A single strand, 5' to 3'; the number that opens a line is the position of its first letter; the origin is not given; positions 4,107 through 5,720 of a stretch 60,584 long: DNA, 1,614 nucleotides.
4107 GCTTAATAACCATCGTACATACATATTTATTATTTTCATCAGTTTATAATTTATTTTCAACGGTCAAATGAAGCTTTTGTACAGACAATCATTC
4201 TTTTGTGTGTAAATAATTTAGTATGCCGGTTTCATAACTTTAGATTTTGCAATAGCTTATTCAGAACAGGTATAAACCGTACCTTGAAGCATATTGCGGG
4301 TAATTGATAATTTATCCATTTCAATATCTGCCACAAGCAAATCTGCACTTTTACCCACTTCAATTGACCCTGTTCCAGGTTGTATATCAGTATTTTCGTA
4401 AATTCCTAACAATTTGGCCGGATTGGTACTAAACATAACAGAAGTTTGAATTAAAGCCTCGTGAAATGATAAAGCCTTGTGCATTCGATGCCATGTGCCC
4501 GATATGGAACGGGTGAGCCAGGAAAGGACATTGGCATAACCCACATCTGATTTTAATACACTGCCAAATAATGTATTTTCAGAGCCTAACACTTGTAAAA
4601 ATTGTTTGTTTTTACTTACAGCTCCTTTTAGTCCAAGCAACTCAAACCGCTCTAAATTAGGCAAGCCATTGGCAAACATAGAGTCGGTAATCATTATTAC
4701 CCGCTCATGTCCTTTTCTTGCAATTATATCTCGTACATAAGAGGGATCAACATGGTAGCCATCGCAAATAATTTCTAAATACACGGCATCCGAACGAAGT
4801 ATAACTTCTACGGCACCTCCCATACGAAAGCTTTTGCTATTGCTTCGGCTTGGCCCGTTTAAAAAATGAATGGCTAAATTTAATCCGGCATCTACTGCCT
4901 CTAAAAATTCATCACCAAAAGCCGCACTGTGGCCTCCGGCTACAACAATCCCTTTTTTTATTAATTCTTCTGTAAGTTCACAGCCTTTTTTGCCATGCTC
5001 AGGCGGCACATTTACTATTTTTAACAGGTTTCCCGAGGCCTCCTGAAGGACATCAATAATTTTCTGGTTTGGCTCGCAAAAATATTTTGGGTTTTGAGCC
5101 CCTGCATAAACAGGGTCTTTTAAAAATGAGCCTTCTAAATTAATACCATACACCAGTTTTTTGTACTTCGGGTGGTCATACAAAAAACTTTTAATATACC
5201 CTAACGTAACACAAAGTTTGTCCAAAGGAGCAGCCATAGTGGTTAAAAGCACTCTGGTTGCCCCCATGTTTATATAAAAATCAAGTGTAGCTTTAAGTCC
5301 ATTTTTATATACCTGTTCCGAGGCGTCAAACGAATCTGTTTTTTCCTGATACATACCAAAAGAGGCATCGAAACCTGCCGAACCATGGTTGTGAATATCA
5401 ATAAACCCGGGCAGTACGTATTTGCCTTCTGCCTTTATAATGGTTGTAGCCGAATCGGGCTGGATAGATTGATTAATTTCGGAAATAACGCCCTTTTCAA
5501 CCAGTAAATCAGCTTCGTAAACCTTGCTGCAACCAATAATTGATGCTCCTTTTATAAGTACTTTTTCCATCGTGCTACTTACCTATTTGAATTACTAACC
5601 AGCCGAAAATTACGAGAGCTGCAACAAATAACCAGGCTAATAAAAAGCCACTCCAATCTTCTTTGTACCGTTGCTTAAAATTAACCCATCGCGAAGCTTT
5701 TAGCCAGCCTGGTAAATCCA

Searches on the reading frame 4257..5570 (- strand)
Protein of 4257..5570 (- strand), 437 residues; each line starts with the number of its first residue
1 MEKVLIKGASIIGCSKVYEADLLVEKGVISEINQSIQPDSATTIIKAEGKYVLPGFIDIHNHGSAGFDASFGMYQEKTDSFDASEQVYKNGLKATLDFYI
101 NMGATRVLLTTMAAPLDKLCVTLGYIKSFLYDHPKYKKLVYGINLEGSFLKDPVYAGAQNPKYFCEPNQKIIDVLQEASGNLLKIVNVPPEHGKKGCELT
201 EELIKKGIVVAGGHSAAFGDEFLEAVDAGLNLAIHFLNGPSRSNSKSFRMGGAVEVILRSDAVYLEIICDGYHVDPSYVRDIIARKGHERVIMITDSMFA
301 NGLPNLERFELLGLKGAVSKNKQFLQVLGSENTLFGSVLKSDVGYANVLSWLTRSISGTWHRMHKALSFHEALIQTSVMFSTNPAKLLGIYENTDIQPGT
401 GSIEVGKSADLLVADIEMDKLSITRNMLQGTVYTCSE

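Call 110: search_protein_families(library=pfam, proteins=[window:4257-5570:-], max_evalue=0.001)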
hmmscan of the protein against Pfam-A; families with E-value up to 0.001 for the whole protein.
window:4257-5570:- (437 aa): 2 families
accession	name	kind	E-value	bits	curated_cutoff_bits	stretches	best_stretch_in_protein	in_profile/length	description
PF07969.17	Amidohydro_3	-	5.6e-11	43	29.7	2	44-65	2-23/472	Amidohydrolase family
PF01979.26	Amidohydro_1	-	1.6e-10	41.2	25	1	51-420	1-322/345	Amidohydrolase family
